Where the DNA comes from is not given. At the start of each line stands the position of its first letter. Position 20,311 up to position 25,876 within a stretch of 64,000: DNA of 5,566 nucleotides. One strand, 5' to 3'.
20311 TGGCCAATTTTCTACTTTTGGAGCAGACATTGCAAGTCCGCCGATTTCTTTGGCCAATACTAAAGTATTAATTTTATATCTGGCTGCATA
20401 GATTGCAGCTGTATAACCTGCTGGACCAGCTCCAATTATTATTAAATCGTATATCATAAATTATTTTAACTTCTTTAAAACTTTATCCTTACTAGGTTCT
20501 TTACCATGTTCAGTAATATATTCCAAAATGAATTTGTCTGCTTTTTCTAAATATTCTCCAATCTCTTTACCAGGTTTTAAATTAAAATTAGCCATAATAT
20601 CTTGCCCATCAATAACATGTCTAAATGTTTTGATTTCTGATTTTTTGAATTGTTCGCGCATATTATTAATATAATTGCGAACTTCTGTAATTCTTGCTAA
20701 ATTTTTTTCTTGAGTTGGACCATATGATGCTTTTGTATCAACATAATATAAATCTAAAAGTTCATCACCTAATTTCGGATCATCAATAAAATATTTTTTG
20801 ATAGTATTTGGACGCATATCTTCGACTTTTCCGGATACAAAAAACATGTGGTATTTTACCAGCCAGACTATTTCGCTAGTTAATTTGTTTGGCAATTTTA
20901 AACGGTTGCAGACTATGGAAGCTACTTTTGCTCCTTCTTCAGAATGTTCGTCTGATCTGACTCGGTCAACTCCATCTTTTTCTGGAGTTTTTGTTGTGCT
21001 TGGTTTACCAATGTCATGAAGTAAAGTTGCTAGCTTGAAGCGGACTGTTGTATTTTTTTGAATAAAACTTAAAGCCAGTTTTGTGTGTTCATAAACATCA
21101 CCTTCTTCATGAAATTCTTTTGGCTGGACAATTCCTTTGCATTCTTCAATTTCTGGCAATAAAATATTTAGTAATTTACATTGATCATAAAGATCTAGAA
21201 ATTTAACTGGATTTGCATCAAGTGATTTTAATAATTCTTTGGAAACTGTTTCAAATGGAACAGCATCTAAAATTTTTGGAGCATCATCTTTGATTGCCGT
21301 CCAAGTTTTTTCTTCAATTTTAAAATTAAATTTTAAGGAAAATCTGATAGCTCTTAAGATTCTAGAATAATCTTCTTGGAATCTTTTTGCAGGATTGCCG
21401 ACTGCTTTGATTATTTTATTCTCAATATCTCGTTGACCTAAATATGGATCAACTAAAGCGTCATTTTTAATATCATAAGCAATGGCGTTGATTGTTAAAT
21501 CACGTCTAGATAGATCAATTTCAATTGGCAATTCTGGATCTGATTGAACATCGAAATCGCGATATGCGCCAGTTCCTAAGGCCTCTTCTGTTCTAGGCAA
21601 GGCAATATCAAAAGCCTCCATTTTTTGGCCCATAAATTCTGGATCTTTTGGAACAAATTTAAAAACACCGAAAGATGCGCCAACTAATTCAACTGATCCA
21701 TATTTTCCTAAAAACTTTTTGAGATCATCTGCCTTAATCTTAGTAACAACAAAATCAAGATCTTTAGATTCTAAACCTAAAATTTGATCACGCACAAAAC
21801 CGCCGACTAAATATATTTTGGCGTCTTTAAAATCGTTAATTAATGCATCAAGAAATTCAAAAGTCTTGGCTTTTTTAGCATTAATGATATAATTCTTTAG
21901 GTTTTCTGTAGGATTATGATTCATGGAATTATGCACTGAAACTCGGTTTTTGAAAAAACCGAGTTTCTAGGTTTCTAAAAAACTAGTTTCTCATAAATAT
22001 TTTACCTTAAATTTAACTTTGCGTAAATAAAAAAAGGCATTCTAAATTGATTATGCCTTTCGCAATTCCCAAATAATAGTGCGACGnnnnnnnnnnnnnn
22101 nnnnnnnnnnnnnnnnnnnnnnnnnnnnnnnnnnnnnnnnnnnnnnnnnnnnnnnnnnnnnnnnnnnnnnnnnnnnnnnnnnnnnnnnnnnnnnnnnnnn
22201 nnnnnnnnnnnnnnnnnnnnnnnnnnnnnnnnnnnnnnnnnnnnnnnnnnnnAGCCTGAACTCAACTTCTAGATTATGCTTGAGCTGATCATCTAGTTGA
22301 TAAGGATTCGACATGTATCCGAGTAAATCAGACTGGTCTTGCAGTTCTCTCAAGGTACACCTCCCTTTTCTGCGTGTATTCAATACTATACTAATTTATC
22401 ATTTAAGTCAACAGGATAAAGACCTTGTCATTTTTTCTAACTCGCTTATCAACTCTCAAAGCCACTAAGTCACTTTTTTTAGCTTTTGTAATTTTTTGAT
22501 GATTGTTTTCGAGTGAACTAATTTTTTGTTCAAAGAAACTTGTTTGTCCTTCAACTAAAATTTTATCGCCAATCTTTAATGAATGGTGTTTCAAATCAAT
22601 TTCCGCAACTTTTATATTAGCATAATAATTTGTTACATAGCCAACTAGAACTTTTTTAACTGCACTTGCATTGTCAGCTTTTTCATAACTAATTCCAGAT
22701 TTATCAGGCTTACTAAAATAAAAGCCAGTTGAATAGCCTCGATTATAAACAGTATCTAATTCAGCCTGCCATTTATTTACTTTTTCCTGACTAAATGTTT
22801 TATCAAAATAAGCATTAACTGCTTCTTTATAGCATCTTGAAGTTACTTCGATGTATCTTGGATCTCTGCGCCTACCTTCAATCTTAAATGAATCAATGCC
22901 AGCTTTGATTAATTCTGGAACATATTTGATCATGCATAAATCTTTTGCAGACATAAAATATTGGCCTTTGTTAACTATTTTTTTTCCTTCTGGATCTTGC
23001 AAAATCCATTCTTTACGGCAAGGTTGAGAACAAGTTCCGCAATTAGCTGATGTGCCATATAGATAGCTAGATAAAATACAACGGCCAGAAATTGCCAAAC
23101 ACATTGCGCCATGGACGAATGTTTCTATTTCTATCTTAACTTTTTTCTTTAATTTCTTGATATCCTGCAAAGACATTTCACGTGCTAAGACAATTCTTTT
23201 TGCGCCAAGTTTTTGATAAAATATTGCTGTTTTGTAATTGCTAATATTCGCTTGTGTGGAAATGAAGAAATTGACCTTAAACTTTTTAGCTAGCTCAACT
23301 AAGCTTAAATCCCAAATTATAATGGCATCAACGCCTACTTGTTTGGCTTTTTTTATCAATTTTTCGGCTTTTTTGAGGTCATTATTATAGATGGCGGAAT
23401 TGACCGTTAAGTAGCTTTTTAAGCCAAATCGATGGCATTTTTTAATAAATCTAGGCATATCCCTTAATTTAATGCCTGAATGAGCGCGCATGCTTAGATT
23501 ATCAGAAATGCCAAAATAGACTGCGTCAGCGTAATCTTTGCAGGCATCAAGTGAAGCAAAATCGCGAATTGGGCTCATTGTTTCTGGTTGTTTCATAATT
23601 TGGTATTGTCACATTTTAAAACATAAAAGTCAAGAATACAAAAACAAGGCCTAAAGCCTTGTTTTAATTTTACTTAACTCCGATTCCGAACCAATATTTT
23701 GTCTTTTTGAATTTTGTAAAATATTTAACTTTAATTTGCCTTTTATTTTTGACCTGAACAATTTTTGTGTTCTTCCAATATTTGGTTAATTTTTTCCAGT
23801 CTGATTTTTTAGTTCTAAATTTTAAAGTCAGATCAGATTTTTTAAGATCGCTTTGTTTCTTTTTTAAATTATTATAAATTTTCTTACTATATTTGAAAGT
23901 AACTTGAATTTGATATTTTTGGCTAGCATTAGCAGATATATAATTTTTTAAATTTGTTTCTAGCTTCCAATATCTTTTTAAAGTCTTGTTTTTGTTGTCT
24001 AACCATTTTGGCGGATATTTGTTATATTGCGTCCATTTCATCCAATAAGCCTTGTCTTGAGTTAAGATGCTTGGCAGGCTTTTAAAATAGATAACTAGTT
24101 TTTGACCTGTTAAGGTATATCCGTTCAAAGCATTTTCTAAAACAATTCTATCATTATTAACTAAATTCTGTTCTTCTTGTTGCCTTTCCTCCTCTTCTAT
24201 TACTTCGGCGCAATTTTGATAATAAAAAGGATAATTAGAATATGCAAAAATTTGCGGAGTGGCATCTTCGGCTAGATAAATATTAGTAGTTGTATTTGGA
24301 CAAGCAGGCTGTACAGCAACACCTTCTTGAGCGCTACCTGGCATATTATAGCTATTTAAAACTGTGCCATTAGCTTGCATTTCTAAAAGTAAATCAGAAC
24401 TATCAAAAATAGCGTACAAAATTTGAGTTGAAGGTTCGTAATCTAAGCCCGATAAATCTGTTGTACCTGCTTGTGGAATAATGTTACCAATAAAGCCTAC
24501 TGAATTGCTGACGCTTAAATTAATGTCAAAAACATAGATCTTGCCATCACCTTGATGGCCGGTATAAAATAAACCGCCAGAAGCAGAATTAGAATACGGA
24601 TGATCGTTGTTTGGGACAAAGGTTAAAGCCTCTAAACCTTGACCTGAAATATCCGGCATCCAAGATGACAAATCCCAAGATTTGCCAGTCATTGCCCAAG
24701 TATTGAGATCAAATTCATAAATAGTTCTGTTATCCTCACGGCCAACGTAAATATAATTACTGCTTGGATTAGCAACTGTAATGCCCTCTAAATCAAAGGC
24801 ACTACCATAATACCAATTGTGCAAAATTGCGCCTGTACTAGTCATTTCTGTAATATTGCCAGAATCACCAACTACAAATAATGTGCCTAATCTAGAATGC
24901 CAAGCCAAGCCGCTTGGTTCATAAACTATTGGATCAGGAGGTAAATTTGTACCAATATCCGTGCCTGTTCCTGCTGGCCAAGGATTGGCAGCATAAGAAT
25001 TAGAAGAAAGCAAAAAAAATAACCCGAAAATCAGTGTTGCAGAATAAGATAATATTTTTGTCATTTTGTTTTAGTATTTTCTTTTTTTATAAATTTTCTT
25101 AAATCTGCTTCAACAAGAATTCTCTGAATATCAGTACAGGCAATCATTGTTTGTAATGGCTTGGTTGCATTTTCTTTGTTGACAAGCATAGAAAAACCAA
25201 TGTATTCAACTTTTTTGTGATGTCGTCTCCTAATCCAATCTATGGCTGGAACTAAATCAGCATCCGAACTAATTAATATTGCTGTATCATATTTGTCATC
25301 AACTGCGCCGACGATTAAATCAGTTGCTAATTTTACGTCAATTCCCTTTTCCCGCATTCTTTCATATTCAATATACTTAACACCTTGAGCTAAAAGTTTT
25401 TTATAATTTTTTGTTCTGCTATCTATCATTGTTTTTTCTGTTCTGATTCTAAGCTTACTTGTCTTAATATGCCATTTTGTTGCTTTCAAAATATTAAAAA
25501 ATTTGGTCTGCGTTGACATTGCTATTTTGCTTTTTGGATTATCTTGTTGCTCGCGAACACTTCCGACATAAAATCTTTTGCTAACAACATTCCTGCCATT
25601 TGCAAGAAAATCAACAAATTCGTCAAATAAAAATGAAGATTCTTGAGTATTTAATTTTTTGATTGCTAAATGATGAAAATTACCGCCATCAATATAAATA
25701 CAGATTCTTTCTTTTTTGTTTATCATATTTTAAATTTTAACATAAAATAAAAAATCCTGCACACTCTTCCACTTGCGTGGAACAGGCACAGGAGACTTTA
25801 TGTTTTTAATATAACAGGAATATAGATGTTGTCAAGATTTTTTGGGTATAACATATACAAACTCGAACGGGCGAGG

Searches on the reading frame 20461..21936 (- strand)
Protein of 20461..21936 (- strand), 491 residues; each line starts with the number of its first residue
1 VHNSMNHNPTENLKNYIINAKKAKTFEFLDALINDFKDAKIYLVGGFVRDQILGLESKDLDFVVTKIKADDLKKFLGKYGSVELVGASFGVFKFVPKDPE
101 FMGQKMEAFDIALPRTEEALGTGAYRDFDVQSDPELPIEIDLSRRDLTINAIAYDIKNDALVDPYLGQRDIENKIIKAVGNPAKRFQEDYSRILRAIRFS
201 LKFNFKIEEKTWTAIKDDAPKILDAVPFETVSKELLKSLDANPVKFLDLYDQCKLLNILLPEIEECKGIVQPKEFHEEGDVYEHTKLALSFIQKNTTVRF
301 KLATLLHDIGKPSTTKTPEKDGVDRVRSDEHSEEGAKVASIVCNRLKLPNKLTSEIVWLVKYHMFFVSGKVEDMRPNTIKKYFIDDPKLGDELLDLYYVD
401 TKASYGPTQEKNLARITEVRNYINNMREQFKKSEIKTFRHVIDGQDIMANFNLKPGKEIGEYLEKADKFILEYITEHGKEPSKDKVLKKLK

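Call 39: search_protein_families(library=pfam, proteins=[window:20461-21936:-], max_evalue=0.0001)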
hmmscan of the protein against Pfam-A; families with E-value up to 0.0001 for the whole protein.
window:20461-21936:- (491 aa): 4 families
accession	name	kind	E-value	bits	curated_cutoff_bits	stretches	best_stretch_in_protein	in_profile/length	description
PF01743.26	PolyA_pol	-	6.4e-21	75.4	23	1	41-176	1-125/126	Poly A polymerase head domain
PF01966.28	HD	-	3.8e-09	37.3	22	1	300-380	27-103/116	HD domain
PF12627.12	PolyA_pol_RNAbd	-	1.3e-07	31.7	22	1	204-265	1-62/64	Probable RNA and SrmB- binding site of polymerase A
PF13735.12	tRNA_NucTran2_2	-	8.5e-07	29.5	27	1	410-472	72-135/149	tRNA nucleotidyltransferase domain 2 putative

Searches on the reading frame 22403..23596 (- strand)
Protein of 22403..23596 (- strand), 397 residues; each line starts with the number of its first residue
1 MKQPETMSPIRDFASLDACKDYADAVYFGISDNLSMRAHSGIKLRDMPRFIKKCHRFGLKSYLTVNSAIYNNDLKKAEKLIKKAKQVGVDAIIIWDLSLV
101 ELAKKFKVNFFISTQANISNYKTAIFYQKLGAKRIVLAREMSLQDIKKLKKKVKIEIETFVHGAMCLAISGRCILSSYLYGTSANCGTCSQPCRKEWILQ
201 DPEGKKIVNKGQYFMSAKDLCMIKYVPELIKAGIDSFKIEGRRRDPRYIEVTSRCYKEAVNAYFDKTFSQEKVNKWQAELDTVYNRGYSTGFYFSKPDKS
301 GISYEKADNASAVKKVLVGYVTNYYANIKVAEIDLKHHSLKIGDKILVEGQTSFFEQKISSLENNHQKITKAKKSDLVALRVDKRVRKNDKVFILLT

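Call 39: search_protein_families(library=pfam, proteins=[window:22403-23596:-], max_evalue=0.0001)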
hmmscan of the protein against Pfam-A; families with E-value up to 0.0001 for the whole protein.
window:22403-23596:- (397 aa): 1 family
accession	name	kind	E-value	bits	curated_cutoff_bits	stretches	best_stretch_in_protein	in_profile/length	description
PF01136.24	Peptidase_U32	-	6.6e-82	274.7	22.4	1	74-298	1-232/233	Peptidase family U32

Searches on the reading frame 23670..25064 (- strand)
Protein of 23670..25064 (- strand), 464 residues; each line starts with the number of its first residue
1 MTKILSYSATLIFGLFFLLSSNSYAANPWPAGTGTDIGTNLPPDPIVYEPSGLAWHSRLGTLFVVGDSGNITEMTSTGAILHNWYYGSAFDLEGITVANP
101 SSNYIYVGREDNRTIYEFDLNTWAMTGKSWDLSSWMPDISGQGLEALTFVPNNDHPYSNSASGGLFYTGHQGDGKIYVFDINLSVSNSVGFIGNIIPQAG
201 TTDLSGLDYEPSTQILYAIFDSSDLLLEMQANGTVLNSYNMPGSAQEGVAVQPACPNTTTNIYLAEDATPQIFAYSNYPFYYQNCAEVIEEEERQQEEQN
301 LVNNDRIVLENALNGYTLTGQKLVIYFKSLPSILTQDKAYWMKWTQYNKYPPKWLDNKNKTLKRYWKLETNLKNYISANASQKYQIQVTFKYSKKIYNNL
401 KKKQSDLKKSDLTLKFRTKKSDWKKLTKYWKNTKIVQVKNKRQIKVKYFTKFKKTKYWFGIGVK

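Call 39: search_protein_families(library=pfam, proteins=[window:23670-25064:-], max_evalue=0.0001)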
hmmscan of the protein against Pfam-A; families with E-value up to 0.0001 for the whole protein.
window:23670-25064:- (464 aa): 2 families
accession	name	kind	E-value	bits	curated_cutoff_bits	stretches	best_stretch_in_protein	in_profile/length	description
PF06977.17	SdiA-regulated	-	3.6e-13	49.7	21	1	46-154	21-131/249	SdiA-regulated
PF13449.12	Phytase-like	-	2.4e-05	24.8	27.6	0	68-154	41-136/284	Esterase-like activity of phytase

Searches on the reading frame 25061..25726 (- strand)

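Call 39: search_protein_families(library=pfam, proteins=[window:25061-25726:-], max_evalue=0.0001)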
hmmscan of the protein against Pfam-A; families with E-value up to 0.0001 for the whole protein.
window:25061-25726:- (221 aa): 1 family
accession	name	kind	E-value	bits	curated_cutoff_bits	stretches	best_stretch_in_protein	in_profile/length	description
PF01936.24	NYN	-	5.1e-18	66.4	24.2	1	7-187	1-130/145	NYN domain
